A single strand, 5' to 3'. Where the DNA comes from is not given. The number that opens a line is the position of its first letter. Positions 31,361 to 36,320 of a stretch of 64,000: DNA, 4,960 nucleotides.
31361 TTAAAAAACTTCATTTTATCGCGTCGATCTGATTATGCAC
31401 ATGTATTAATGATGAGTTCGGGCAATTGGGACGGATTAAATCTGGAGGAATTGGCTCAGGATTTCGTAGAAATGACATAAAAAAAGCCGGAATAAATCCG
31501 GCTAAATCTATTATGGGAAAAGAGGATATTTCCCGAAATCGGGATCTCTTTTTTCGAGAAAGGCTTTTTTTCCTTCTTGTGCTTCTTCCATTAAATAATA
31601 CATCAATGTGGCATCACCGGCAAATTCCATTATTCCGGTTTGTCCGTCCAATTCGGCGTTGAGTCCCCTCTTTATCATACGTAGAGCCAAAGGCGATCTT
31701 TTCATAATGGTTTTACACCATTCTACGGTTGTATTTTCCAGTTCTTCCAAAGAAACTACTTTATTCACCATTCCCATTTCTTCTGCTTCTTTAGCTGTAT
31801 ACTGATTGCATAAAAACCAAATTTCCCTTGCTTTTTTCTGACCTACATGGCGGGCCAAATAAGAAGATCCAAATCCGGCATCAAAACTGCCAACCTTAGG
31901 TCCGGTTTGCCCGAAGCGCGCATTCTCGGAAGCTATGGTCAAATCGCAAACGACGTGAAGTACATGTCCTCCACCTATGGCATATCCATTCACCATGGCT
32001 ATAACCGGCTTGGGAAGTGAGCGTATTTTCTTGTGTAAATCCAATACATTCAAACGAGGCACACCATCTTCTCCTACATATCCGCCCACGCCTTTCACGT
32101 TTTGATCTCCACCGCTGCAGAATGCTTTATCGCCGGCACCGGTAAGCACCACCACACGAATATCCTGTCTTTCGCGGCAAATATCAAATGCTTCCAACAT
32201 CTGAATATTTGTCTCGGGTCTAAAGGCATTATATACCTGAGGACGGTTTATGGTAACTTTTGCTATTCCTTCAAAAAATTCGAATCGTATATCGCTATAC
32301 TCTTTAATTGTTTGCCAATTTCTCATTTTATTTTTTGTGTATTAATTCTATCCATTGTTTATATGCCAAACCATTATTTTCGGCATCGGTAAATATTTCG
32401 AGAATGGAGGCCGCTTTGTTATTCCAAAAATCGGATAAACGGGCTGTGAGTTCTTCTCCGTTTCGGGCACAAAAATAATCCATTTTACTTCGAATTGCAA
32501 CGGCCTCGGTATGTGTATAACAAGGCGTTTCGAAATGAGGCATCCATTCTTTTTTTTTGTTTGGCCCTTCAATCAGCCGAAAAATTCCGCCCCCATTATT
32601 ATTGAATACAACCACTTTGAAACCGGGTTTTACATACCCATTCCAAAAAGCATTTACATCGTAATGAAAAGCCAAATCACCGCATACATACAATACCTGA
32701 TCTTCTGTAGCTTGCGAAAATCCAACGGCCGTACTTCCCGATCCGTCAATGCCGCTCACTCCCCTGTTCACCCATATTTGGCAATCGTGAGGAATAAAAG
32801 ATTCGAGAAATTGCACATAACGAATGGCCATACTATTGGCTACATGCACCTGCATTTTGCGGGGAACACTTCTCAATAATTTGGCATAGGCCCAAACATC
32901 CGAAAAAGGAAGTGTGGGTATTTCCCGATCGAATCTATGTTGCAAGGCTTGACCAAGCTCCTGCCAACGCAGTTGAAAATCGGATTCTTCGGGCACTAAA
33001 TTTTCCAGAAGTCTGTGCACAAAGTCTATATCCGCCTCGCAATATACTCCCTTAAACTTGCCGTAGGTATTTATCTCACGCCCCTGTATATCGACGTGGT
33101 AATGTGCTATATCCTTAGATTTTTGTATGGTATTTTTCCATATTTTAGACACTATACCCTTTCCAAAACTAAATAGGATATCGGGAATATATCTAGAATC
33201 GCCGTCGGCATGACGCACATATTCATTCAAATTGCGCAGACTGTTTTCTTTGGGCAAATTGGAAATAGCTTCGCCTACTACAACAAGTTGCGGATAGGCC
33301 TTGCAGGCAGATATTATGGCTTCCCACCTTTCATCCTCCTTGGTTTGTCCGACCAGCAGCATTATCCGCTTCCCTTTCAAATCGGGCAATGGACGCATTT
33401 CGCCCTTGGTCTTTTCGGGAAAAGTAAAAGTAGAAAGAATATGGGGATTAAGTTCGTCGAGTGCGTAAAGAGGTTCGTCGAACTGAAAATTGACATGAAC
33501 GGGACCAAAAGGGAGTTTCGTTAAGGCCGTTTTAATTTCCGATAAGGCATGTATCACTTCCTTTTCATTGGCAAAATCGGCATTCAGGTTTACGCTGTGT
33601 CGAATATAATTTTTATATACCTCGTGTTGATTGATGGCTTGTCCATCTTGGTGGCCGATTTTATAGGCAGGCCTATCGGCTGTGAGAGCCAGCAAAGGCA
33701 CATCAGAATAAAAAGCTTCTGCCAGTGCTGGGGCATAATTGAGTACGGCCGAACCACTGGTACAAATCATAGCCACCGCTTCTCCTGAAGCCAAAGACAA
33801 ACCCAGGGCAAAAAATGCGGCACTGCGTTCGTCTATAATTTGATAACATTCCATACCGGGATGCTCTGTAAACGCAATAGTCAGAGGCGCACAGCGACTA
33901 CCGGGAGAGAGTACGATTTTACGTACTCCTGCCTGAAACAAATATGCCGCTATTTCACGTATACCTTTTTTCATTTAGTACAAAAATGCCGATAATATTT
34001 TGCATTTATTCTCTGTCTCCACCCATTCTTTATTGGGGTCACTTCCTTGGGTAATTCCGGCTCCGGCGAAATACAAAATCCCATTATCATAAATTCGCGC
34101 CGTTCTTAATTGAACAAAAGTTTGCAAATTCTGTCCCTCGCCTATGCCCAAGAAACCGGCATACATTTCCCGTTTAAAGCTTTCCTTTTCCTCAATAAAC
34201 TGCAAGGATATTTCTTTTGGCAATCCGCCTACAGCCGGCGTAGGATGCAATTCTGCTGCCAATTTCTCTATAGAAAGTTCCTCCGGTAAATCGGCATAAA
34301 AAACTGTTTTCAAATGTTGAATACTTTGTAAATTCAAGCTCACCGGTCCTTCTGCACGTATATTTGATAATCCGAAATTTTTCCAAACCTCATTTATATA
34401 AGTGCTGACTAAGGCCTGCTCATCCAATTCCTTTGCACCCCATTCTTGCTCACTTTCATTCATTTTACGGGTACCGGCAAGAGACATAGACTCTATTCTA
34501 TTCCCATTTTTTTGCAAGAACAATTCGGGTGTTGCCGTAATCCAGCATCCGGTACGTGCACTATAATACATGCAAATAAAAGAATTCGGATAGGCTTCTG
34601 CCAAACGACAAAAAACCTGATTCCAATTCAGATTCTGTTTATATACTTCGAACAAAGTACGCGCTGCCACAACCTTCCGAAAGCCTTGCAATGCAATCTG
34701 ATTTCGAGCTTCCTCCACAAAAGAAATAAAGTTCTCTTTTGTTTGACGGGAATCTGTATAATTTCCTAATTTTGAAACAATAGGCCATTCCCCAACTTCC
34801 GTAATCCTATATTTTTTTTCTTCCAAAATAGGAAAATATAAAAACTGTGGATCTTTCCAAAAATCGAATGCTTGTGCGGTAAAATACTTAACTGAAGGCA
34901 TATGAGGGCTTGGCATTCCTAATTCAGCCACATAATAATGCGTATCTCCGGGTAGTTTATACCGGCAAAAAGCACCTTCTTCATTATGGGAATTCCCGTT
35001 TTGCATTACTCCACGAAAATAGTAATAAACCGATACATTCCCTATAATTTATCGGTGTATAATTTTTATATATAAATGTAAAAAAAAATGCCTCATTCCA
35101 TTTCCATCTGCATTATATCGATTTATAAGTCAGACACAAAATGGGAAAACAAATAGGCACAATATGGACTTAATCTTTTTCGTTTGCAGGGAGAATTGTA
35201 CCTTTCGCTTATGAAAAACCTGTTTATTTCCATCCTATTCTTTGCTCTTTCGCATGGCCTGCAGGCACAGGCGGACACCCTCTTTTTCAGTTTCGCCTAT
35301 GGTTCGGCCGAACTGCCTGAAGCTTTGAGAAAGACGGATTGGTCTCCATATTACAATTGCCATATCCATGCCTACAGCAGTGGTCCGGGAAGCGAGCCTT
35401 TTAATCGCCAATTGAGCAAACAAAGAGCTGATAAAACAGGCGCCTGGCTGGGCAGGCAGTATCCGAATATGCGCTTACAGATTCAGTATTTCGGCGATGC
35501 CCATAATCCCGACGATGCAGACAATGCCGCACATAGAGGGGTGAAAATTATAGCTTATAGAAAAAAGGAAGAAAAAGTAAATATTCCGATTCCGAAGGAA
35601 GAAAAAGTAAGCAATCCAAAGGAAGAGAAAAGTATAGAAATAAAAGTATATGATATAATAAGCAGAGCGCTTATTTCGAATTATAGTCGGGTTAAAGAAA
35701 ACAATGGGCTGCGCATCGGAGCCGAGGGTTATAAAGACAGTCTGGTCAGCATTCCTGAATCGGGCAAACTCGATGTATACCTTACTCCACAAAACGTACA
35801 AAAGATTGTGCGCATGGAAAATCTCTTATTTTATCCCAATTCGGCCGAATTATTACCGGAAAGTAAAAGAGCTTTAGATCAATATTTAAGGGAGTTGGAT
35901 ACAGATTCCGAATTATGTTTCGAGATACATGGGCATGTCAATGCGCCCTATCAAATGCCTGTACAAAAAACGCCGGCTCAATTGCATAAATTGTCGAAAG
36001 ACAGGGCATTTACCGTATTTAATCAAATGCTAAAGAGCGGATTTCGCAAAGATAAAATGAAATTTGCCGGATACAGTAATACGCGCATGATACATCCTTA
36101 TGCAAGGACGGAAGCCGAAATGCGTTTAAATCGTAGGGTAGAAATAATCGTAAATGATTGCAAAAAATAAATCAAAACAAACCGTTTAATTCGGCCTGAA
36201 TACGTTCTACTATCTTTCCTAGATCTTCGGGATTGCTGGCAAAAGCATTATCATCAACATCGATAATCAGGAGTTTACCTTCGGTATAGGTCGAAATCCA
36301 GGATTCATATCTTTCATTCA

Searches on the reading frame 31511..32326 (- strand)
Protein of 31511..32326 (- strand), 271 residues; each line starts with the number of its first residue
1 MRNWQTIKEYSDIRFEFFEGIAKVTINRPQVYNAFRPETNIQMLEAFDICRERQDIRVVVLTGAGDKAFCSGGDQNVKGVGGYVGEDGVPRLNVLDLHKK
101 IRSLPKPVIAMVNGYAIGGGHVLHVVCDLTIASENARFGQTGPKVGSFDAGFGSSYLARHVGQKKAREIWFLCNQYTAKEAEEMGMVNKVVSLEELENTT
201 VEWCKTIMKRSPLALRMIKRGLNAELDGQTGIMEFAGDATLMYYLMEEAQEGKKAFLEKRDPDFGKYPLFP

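Call 18: search_protein_families(library=pfam, proteins=[window:31511-32326:-], max_evalue=0.001)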
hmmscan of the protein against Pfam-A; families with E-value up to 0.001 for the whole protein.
window:31511-32326:- (271 aa): 2 families
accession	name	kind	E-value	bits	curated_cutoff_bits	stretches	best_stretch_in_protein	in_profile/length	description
PF00378.25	ECH_1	-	1.5e-77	260.7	27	1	19-265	4-249/251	Enoyl-CoA hydratase/isomerase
PF16113.10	ECH_2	-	1.1e-21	78.1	27.2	1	22-200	2-181/335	Enoyl-CoA hydratase/isomerase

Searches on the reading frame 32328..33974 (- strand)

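Call 18: search_protein_families(library=pfam, proteins=[window:32328-33974:-], max_evalue=0.001)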
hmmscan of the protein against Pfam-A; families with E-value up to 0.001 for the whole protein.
window:32328-33974:- (548 aa): 1 family
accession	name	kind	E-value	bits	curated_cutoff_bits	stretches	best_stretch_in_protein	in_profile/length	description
PF02776.23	TPP_enzyme_N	-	1.1e-23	83.7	26.8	1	6-118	5-118/119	Thiamine pyrophosphate enzyme, N-terminal TPP binding domain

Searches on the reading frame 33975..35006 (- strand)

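Call 18: search_protein_families(library=pfam, proteins=[window:33975-35006:-], max_evalue=0.001)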
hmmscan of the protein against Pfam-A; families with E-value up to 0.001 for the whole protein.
window:33975-35006:- (343 aa): 1 family
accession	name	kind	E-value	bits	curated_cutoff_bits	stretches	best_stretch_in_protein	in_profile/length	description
PF00425.24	Chorismate_bind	-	7.9e-52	176.8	27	1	90-334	2-257/257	chorismate binding enzyme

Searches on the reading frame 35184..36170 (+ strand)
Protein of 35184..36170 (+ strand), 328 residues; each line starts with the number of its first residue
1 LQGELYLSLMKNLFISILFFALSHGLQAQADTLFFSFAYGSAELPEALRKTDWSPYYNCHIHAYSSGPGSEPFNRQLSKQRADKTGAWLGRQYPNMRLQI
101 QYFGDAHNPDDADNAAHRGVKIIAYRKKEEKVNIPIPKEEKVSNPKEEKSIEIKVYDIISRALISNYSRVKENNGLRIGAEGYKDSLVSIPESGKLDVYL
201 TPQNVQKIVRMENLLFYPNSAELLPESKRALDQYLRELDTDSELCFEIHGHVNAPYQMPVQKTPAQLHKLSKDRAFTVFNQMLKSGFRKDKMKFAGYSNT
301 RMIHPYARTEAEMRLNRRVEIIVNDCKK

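Call 18: search_protein_families(library=pfam, proteins=[window:35184-36170:+], max_evalue=0.001)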
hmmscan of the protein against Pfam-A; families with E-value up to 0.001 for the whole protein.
window:35184-36170:+ (328 aa): 1 family
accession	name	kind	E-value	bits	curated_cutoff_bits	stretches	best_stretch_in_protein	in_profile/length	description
PF00691.25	OmpA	-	1.5e-14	54.6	27.2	1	215-310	1-92/98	OmpA family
